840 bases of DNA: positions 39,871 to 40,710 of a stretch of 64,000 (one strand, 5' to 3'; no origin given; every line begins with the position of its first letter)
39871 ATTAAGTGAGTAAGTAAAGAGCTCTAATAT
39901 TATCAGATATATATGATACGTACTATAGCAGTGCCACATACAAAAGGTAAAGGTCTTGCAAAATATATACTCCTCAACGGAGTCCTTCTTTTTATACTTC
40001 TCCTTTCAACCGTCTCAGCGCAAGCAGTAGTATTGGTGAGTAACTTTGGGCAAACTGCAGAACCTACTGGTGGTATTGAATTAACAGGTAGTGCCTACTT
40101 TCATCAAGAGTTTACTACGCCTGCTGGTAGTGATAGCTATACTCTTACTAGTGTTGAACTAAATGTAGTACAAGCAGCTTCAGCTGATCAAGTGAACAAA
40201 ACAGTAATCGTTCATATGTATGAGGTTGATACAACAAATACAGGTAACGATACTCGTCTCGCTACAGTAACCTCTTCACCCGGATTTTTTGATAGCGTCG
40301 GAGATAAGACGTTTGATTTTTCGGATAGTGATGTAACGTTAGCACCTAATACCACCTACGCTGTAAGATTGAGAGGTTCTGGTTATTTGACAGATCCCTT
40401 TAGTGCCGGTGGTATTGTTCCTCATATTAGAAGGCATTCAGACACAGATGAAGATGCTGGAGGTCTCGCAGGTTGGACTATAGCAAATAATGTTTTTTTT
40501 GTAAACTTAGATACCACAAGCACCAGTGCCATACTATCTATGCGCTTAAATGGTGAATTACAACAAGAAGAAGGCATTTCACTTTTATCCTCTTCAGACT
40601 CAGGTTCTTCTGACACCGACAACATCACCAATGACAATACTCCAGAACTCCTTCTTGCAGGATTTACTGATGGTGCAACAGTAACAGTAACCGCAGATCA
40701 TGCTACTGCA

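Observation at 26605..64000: Tandem array of three giant Ig-repeat / peptidoglycan-binding surface-protein genes occupying about 37 kb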

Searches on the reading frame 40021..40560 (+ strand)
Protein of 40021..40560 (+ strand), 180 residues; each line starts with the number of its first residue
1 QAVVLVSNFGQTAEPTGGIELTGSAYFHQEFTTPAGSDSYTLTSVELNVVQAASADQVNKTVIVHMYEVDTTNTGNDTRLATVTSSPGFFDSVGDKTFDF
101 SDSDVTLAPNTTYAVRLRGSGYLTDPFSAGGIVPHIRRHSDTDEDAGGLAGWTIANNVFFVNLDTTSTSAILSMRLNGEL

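Call 19: search_protein_families(library=pfam, proteins=[window:40021-40560:+], max_evalue=1)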
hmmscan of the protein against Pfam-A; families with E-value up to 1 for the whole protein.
window:40021-40560:+ (180 aa): 0 families

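Call 21: find_homologous_proteins(query=window:40021-40560:+, max_evalue=0.001)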
Query window:40021-40560:+: 185 candidates shared short words with the query, none scored E <= 0.001.

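Call 24: search_protein_families(library=ncbifam, proteins=[window:40021-40560:+], max_evalue=1)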
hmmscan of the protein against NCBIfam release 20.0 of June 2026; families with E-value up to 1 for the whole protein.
window:40021-40560:+ (180 aa): 1 family
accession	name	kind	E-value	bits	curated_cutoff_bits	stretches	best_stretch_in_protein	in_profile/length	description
NF041539.1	choice_anch_R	domain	2.2e-19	70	30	1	7-178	1-154/155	choice-of-anchor R domain-containing protein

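Call 29: search_protein_representatives(alignment_id=A1)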
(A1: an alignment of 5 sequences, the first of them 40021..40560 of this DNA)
Query: 5 sequences, 166 profile positions. Proteins with E-value up to 0.001 (for the whole library): 2602; up to 1e-10: 644; up to 1e-30: 106. The best 150 are listed.
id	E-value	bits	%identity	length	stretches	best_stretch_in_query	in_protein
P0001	1.9e-171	580.9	-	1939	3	2-166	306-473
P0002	7.0e-146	497.7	-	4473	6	5-156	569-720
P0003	2.5e-112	388.6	-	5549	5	3-166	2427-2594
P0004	6.6e-112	387.2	-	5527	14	4-154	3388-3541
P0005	5.2e-94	329.0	-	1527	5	13-153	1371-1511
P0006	7.4e-90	315.5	-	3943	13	15-156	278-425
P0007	9.7e-88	308.6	-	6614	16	15-150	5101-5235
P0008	2.7e-74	264.9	-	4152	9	7-164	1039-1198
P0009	7.7e-70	250.4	-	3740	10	2-141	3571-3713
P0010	9.1e-67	240.4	-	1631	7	4-164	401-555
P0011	8.1e-66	237.3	-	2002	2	9-166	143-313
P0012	3.0e-65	235.4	-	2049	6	3-164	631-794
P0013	2.7e-64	232.3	-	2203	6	3-156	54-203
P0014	1.9e-60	219.8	-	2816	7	3-154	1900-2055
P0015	7.7e-60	217.9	-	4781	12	20-150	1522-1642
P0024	4.5e-53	195.9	-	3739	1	1-166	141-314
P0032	2.6e-48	180.3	-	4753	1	3-166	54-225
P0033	2.8e-48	180.3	-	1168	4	3-163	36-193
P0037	1.5e-44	168.1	-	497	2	9-165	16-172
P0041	7.8e-41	156.0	-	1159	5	3-165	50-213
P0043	1.5e-40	155.1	-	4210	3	6-166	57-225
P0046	1.8e-40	154.8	-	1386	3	16-166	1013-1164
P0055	1.3e-38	148.8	-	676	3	4-162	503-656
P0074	1.3e-35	139.0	-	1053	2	18-166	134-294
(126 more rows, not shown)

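Call 33: find_encoding_contigs(protein=P0024, flank=10000, max_places=4)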
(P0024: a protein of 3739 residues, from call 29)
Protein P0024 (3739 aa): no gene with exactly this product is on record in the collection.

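Call 35: list_cluster_members(proteins=[P0024, P0001, P0003, P0032, P0043, P0002, P0011, P0046, P0074])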
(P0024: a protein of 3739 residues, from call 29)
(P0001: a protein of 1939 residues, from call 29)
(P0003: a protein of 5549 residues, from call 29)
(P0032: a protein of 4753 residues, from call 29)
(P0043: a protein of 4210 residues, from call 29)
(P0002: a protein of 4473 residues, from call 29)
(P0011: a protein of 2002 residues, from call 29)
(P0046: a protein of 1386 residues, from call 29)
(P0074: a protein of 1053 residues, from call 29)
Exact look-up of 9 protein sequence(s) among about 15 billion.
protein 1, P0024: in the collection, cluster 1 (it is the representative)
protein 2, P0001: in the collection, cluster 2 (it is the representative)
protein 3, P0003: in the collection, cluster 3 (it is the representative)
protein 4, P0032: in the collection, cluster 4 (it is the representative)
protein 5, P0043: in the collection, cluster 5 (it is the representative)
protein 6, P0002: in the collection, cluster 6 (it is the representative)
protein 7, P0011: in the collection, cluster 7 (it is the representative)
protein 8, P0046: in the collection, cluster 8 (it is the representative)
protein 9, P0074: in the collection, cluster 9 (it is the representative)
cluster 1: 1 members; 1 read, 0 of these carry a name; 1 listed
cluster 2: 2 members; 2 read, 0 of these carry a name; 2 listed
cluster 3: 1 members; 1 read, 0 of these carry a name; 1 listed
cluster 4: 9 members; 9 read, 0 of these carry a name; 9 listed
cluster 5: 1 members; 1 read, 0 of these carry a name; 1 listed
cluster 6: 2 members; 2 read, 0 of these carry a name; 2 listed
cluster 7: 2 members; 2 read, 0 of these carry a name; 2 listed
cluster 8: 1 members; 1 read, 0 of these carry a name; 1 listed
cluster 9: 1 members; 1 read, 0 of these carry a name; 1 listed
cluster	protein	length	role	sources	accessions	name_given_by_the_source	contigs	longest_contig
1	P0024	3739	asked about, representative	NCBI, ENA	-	-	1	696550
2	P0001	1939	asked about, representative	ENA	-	-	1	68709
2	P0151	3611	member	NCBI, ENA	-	-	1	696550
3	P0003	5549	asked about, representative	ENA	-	-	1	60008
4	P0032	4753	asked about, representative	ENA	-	-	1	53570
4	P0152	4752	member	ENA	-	-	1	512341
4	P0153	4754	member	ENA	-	-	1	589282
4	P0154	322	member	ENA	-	-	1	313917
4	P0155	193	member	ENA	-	-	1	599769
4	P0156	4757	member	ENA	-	-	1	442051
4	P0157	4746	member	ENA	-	-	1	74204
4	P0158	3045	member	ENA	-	-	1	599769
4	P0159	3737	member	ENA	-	-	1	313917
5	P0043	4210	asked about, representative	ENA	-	-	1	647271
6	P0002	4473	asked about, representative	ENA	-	-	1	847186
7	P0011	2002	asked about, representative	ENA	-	-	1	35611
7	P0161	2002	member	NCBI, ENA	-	-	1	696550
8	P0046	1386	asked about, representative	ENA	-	-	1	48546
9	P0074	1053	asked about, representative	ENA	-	-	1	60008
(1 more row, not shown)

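Call 37: find_encoding_contigs(protein=P0161, flank=10000, max_places=4)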
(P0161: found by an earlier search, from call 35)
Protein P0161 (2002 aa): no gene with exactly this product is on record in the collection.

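Call 38: find_encoding_contigs(protein=P0003, flank=10000, max_places=3)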
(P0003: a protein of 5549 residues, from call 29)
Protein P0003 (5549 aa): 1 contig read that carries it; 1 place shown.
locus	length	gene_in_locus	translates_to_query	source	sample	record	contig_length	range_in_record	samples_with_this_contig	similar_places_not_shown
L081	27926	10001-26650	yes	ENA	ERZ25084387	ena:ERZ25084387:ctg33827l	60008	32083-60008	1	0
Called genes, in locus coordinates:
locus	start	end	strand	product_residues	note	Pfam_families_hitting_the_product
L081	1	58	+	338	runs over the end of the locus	PF04326:SLFN_AlbA_2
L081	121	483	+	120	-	PF13749:HATPase_c_4 (weak)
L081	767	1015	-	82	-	-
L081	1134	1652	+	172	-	PF11645:PDDEXK_5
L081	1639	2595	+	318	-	PF00145:DNA_methylase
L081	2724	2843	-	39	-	-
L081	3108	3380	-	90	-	-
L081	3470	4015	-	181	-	-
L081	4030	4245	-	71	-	-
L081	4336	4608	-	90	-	-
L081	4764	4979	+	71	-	-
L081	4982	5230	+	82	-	-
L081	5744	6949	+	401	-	-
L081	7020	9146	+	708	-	-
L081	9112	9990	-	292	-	-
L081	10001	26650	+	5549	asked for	PF19077:Big_13 (weak), PF13754:Big_3_4 (faint), PF19077:Big_13, PF07495:Y_Y_Y (faint), PF19077:Big_13, PF01471:PG_binding_1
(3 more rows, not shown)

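Call 39: find_encoding_contigs(protein=P0043, flank=10000, max_places=2)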
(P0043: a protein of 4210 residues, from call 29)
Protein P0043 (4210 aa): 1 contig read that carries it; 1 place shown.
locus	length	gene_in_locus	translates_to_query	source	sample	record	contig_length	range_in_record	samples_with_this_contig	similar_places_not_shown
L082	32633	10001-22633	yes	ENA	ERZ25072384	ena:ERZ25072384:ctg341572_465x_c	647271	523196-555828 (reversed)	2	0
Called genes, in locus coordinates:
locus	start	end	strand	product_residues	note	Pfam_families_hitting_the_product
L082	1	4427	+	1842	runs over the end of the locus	PF00082:Peptidase_S8, PF04151:PPC (faint)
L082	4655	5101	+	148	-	-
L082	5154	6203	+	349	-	PF00044:Gp_dh_N, PF02800:Gp_dh_C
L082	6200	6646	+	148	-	PF02502:LacAB_rpiB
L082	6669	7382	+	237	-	PF00834:Ribul_P_3_epim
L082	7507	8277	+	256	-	PF07885:Ion_trans_2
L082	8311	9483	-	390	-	PF13784:Fic_N, PF02661:Fic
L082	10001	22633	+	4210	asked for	PF19077:Big_13, PF07495:Y_Y_Y (faint), PF13750:Big_3_3 (faint), PF19077:Big_13, PF14347:DUF4399 (faint), PF19077:Big_13, PF01471:PG_binding_1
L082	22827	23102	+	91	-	-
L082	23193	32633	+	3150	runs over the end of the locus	PF06832:BiPBP_C (faint), PF07495:Y_Y_Y (faint), PF19077:Big_13 (weak), PF15418:DUF4625 (faint), PF19077:Big_13, PF01471:PG_binding_1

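Call 40: find_encoding_contigs(protein=P0152, flank=10000, max_places=2)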
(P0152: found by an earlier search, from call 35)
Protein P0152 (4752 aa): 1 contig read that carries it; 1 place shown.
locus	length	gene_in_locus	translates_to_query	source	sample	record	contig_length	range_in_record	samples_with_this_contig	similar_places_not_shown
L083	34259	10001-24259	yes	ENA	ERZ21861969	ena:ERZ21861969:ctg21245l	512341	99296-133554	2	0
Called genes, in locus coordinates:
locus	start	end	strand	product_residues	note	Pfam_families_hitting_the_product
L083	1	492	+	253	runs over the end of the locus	PF14511:RE_EcoO109I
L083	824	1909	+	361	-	PF13784:Fic_N, PF02661:Fic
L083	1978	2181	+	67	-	-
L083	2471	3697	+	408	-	PF00717:Peptidase_S24, PF01170:UPF0020 (faint), PF13847:Methyltransf_31 (faint), PF08241:Methyltransf_11 (faint), PF13649:Methyltransf_25 (faint), PF01555:N6_N4_Mtase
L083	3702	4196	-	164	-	-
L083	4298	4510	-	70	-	-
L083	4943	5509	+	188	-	PF13274:SocA_Panacea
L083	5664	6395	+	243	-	-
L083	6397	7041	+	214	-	PF12686:DUF3800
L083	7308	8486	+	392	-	PF13175:AAA_15, PF13304:AAA_21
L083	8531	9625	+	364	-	PF00145:DNA_methylase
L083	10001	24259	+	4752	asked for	PF19077:Big_13, PF27332:TP_0781 (faint), PF19077:Big_13, PF12245:Big_3_2 (faint), PF19077:Big_13, PF15418:DUF4625 (faint), PF19077:Big_13, PF01471:PG_binding_1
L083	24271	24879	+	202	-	-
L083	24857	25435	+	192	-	-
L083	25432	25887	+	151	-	-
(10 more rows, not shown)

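Call 53: predict_structure(alignment_id=A2)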
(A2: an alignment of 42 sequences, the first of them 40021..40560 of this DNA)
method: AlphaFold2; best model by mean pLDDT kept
length: 180 residues; sequences in the alignment: 42
mean_pLDDT: 89.5   pTM: 0.87
mean pLDDT of the five models: 89.5, 88.8, 88.4, 87.9, 86.0
residues with pLDDT >= 90: 123; 70-90: 43; 50-70: 14; < 50: 0
segments of 3 or more residues with pLDDT < 50: none
pLDDT, mean of each block of 10 residues (from residue 1): 96 79 89 96 96 78 95 90 94 96 97 94 59 86 96 95 80 96
secondary structure, 60 per line:
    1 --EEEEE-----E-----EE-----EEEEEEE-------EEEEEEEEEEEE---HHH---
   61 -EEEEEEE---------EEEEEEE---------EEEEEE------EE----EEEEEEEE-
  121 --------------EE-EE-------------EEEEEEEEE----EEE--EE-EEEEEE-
elements in order: E3-7 E26-32 E40-51 E62-68 E78-84 E94-99 E112-119 E153-161 E166-168 E174-179

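Call 56: fold_search(model_id=the predicted structure, library=pdb)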
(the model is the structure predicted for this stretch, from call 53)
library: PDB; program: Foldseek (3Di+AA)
matches with E <= 10: 1632; with E <= 0.001: 5
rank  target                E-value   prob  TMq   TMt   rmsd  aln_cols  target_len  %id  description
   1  8h2i_bG               1.5e-04  1.00  0.57  0.24   5.6       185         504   12  Near-atomic structure of five-fold averaged PBCV-1 capsid (released 2022-11-16)
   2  9fmt_E                1.6e-04  1.00  0.39  0.14  12.9       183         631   13  Cryo-EM structure of the BcsB hexameric crown from the E. coli cellulose secretion macrocomplex (released 2024-10-16)
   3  9eui_Q                1.8e-04  1.00  0.52  0.12  10.3       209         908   11  Cryo-EM structure of Staphylococcus aureus bacteriophage phi812 baseplate in the post-contraction state - complete (released 2025-04-09)
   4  9euj_G                2.4e-04  1.00  0.53  0.13  10.3       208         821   12  Cryo-EM structure of Staphylococcus aureus bacteriophage phi812 baseplate in the post-contraction state - sheath initi (released 2025-04-09)
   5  4ci7_B                4.1e-04  1.00  0.49  0.22   6.0       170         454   13  The crystal structure of the cysteine protease and lectin-like domains of Cwp84, a surface layer associated protein of (released 2014-05-14)
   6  9jwb_Z                1.2e-03  1.00  0.53  0.48   7.6       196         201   13  Cyanophage A4 capsid asymmetric unit (released 2025-04-09)
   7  9b8i                  2.9e-03  0.99  0.37  0.12   9.9       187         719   14  Cryo-EM structure of the E. coli cellulose synthase BcsB-BcsC fusion protein (released 2025-02-19)
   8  4jdo_C                3.8e-03  0.95  0.34  0.29  16.9       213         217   11  Secreted chlamydial protein pgp3, coiled-coil deletion (released 2013-06-05)
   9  2df7_L                3.8e-03  0.95  0.36  0.19  15.2       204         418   11  Crystal structure of infectious bursal disease virus VP2 subviral particle (released 2006-06-27)
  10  2df7_G                4.9e-03  0.90  0.34  0.18  15.5       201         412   11  Crystal structure of infectious bursal disease virus VP2 subviral particle (released 2006-06-27)
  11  2df7_R                4.9e-03  0.54  0.25  0.13  18.1       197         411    8  Crystal structure of infectious bursal disease virus VP2 subviral particle (released 2006-06-27)
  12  4yu6_A                4.9e-03  0.54  0.26  0.10  19.3       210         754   12  Crystal structure of Bacillus anthracis immune inhibitor A2 peptidase zymogen (released 2015-10-28)
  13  3hwj_B                5.4e-03  0.99  0.37  0.42   7.5       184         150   15  Crystal structure of the second PHR domain of Mouse Myc-binding protein 2 (MYCBP-2) (released 2009-07-21)
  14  7vrn_A                5.4e-03  0.51  0.25  0.14  19.3       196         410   14  Structure of infectious bursal disease virus Gt strain (released 2022-03-30)
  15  1wcd                  6.3e-03  0.54  0.27  0.15  16.6       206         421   11  Crystal structure of IBDV T1 virus-like particle reveals a missing link in icosahedral viruses evolution (released 2005-04-05)
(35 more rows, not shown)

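Call 59: find_encoding_contigs(protein=P0011, flank=10000, max_places=2)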
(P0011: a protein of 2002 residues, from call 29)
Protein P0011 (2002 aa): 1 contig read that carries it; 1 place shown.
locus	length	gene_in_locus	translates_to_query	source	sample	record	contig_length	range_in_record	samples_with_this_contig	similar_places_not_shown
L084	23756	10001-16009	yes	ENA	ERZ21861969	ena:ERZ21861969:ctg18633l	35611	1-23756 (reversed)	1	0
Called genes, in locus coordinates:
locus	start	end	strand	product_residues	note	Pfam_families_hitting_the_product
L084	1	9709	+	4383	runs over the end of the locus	PF19077:Big_13, PF07495:Y_Y_Y (faint), PF19077:Big_13, PF01471:PG_binding_1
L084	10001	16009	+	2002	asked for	PF19077:Big_13, PF12245:Big_3_2 (faint), PF01471:PG_binding_1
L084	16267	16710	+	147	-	PF18895:T4SS_pilin (weak)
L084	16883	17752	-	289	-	PF04402:SIMPL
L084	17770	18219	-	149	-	PF01161:PBP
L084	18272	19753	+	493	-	PF00224:PK, PF02887:PK_C (faint), PF03328:HpcH_HpaI (faint)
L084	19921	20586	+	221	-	-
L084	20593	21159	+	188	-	-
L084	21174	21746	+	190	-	-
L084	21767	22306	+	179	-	PF05157:MshEN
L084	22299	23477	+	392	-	PF00437:T2SSE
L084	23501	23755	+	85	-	?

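Call 60: find_encoding_contigs(protein=P0001, flank=10000, max_places=2)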
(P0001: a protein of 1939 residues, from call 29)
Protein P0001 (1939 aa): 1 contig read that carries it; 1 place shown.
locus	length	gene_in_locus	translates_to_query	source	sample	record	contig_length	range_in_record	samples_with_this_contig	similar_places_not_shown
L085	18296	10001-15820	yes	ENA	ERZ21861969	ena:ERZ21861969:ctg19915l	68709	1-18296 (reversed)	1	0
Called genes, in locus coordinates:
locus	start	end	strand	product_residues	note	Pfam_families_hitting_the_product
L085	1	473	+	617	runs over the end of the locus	PF01411:tRNA-synt_2c, PF07973:tRNA_SAD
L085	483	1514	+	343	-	PF01656:CbiA (weak), PF10609:ParA (faint), PF13614:AAA_31 (weak)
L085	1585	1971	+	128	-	PF20704:KH_NucS_shadow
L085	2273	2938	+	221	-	-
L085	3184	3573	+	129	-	-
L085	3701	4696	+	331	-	PF00044:Gp_dh_N, PF02800:Gp_dh_C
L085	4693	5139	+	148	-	PF02502:LacAB_rpiB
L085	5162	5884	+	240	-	PF00834:Ribul_P_3_epim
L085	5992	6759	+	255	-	PF00520:Ion_trans, PF07885:Ion_trans_2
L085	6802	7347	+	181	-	-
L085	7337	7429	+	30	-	-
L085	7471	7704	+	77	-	-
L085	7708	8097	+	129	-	-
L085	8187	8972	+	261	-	-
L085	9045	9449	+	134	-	-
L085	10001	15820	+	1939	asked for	PF19077:Big_13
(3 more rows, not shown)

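Call 74: search_solved_structures(query=A2, max_evalue=1)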
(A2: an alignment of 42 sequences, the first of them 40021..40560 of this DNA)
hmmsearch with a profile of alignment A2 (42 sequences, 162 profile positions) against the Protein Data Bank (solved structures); distinct sequences matched with E-value up to 1: 2.
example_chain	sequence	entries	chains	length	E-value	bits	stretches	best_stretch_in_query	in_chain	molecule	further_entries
3p6b_A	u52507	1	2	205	0.07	16.3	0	68-107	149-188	Cellulose 1,4-beta-cellobiosidase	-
9c7v_B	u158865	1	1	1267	0.57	13.3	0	23-67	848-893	BOS complex subunit NOMO2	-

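Call 80: search_protein_families(library=pfam, proteins=[P0010, P0012, P0013, P0033, P0041, P0055, P0037], max_evalue=0.001)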
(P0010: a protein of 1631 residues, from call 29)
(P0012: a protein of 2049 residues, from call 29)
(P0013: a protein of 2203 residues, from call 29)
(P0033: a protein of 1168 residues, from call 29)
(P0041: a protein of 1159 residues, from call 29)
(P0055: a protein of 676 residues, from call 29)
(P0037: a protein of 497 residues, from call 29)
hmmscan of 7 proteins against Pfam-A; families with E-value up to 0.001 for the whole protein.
P0010 (1631 aa): 1 family
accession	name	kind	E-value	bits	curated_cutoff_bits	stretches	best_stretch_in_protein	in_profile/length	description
PF13753.12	SWM_repeat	-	1.8e-47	159.9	27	4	125-205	2-85/86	Putative flagellar system-associated repeat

P0012 (2049 aa): 0 families

P0013 (2203 aa): 4 families
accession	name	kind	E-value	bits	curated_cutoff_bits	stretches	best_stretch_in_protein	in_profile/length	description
PF13753.12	SWM_repeat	-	8.2e-48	161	27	4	940-1019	2-86/86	Putative flagellar system-associated repeat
PF13205.12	Big_5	-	8.8e-14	52.6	23.6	3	383-471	10-97/105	Bacterial Ig-like domain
PF00041.27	fn3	-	3.5e-12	46.8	25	1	1633-1715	2-82/84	Fibronectin type III domain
PF25059.1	FN3_DSCAM-DSCAML_C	-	0.00096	19.9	39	0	1656-1718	15-81/89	DSCAM/DSCAML C-terminal Fn3-like domain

P0033 (1168 aa): 0 families

P0041 (1159 aa): 1 family
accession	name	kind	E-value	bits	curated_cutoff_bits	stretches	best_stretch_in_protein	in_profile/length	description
PF12733.13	Cadherin-like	-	1.5e-25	89.9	24.2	2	831-932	1-88/89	Cadherin-like beta sandwich domain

P0055 (676 aa): 1 family
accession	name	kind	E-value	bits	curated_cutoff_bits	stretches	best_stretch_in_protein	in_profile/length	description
PF13753.12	SWM_repeat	-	1.3e-16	61.1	27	1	227-308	1-85/86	Putative flagellar system-associated repeat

P0037 (497 aa): 1 family
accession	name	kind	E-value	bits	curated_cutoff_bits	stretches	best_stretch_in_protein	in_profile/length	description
PF18560.7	Lectin_like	-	0.00024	21.8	27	0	88-165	70-144/156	Lectin like domain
